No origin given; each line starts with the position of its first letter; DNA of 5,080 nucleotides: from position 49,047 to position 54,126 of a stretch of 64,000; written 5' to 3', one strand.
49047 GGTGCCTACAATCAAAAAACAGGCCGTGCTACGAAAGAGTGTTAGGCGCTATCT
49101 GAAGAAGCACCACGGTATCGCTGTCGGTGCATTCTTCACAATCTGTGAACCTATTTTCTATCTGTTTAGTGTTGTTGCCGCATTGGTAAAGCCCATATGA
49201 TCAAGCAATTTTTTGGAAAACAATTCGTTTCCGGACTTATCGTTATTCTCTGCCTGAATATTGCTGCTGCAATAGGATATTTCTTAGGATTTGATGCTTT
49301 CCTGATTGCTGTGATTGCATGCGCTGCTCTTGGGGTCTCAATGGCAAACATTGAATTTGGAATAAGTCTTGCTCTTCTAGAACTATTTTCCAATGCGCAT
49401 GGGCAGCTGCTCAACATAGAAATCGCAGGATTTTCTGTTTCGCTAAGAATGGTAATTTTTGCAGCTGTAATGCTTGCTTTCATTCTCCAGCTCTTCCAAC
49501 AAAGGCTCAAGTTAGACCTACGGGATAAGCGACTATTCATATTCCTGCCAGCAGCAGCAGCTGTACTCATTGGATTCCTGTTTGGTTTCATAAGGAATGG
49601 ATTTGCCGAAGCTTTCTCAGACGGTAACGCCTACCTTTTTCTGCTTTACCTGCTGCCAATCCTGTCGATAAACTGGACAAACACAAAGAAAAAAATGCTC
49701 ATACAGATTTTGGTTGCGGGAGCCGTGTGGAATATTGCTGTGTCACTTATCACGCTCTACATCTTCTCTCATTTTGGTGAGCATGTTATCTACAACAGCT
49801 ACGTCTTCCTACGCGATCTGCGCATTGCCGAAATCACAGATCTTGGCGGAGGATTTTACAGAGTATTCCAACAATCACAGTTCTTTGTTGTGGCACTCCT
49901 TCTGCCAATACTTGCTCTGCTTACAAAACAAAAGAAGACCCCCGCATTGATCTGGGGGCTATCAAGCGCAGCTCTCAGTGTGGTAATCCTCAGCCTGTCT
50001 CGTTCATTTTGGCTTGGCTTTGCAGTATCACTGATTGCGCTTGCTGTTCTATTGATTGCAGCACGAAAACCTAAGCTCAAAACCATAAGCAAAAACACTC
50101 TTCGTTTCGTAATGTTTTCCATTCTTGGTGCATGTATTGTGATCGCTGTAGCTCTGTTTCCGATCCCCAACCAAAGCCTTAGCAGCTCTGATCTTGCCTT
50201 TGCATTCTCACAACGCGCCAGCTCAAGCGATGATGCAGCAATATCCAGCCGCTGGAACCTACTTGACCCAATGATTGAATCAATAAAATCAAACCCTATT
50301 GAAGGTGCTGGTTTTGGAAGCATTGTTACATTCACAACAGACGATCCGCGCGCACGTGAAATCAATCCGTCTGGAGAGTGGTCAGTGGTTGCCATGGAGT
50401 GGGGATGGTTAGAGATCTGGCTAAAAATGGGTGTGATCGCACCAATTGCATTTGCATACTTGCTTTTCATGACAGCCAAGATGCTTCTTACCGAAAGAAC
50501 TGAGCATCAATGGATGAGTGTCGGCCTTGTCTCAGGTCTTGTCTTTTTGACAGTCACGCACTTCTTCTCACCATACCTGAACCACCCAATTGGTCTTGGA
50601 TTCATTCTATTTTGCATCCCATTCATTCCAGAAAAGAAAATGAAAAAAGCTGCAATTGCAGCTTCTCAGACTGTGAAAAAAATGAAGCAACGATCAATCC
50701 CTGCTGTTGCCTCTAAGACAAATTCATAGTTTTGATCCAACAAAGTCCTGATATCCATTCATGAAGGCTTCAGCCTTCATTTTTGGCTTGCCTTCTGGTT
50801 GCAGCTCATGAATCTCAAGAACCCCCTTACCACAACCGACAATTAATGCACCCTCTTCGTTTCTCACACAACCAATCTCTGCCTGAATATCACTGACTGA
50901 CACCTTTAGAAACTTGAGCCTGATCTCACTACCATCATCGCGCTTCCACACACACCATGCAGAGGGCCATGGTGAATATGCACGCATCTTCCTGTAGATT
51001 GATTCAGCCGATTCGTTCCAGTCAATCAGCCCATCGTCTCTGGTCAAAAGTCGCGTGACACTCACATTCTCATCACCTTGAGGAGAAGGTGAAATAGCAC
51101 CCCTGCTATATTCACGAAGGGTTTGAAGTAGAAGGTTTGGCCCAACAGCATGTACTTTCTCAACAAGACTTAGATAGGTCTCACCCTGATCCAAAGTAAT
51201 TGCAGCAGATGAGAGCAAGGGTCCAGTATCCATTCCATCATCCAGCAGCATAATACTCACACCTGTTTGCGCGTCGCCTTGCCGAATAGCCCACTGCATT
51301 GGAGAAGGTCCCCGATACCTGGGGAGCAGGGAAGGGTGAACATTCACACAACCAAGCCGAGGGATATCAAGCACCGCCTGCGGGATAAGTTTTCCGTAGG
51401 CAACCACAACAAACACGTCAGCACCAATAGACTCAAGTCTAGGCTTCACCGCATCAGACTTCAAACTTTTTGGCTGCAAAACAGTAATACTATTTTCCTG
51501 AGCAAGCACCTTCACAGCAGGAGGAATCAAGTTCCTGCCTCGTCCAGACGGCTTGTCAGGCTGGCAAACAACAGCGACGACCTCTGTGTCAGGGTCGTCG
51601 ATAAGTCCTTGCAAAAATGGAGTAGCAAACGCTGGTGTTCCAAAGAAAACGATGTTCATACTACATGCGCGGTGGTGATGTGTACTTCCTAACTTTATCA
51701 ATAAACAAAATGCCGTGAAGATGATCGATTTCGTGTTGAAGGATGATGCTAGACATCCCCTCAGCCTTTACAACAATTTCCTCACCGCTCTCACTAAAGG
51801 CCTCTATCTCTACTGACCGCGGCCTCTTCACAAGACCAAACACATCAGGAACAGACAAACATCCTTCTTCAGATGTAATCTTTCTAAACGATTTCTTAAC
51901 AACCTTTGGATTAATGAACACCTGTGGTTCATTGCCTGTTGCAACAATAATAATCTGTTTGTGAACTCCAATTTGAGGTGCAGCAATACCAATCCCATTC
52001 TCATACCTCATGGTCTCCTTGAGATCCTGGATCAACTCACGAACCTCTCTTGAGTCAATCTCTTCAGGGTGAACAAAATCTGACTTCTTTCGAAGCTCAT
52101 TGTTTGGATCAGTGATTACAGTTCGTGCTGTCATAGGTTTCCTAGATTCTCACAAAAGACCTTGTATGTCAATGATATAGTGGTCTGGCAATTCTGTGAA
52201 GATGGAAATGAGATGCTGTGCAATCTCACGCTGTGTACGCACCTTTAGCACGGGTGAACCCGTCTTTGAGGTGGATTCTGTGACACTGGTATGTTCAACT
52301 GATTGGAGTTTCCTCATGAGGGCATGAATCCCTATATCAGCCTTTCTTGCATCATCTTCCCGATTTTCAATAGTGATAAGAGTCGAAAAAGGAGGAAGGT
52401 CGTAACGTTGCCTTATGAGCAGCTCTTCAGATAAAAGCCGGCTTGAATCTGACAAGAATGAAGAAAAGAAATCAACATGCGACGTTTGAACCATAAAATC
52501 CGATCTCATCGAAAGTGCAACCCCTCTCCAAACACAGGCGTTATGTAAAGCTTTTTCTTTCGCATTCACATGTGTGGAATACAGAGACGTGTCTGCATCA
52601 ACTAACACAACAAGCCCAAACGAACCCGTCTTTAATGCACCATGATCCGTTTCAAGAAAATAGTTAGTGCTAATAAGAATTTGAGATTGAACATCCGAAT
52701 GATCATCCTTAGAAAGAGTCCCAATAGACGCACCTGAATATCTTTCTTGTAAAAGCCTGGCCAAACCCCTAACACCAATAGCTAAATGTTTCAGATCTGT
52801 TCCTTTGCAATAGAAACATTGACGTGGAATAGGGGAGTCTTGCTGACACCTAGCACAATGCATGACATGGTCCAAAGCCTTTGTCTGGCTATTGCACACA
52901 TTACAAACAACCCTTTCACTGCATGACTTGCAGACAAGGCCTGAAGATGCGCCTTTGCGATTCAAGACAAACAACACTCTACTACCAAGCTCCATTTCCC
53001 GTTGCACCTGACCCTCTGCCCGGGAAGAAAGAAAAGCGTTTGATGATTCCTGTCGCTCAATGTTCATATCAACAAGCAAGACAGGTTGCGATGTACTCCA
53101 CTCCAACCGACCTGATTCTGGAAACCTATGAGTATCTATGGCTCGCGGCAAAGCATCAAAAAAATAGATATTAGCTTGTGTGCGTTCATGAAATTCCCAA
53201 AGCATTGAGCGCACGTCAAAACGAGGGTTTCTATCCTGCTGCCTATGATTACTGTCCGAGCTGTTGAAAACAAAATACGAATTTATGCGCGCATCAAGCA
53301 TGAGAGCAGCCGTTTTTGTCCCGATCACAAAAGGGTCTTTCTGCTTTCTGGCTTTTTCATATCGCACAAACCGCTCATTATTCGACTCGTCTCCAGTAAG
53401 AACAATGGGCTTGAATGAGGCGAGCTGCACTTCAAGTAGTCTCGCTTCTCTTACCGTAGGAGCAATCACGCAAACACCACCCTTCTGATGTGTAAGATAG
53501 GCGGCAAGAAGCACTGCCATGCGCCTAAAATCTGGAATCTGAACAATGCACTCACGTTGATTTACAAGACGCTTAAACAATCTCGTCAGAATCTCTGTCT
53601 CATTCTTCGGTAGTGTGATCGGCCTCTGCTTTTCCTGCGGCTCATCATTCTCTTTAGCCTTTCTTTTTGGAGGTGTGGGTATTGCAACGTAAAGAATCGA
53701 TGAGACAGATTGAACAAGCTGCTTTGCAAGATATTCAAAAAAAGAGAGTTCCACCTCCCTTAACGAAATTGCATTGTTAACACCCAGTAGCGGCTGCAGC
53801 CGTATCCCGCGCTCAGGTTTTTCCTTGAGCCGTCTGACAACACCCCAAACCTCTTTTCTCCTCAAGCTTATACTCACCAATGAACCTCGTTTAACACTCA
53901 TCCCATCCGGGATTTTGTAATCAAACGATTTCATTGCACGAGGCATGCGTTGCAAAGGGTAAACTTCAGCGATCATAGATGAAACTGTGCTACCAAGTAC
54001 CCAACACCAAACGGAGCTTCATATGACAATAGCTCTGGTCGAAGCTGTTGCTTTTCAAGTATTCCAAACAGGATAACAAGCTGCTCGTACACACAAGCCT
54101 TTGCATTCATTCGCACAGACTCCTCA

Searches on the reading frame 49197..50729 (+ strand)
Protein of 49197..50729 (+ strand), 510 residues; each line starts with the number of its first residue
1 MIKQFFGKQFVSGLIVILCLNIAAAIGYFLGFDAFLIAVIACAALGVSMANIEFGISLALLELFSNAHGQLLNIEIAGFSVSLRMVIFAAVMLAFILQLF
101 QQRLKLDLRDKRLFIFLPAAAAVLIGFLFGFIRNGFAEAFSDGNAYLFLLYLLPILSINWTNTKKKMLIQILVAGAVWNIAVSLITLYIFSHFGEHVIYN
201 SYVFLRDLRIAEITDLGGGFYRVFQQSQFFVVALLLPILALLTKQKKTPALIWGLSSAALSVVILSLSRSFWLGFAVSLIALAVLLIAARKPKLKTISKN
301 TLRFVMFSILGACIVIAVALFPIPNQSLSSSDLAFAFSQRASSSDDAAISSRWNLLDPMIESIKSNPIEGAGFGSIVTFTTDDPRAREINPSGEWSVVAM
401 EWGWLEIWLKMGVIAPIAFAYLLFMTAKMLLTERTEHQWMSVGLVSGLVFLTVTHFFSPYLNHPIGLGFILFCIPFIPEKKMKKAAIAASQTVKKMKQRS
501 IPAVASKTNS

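Call 79: search_protein_families(library=pfam, proteins=[window:49197-50729:+], max_evalue=0.00001)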
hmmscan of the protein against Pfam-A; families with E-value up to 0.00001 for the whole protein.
window:49197-50729:+ (510 aa): 1 family
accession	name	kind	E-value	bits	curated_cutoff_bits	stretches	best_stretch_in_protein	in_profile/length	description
PF04932.20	Wzy_C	-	4.3e-14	53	31.7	1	258-419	5-148/149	O-Antigen ligase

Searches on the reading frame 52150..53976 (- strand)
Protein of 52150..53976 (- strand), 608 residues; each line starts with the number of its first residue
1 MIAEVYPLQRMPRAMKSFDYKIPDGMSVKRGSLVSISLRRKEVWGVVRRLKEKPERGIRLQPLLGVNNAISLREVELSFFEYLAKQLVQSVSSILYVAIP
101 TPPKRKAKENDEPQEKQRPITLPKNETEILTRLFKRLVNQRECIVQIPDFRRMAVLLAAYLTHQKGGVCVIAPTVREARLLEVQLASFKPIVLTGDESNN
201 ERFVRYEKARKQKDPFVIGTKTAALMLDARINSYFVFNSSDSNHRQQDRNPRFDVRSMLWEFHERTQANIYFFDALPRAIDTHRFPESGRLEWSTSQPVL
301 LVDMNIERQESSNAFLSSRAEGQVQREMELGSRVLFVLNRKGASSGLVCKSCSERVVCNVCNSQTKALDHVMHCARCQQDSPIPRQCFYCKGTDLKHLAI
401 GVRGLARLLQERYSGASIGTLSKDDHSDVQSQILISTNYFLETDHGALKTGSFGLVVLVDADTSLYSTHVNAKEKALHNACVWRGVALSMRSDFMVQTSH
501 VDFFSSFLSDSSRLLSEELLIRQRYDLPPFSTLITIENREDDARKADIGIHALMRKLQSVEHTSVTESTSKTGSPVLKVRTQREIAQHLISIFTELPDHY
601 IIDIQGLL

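Call 79: search_protein_families(library=pfam, proteins=[window:52150-53976:-], max_evalue=0.00001)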
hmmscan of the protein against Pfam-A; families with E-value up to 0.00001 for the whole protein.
window:52150-53976:- (608 aa): 1 family
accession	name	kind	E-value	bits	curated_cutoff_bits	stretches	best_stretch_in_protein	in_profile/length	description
PF17764.6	PriA_3primeBD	-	7e-11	42.3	22.7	1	15-100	9-96/96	3'DNA-binding domain (3'BD)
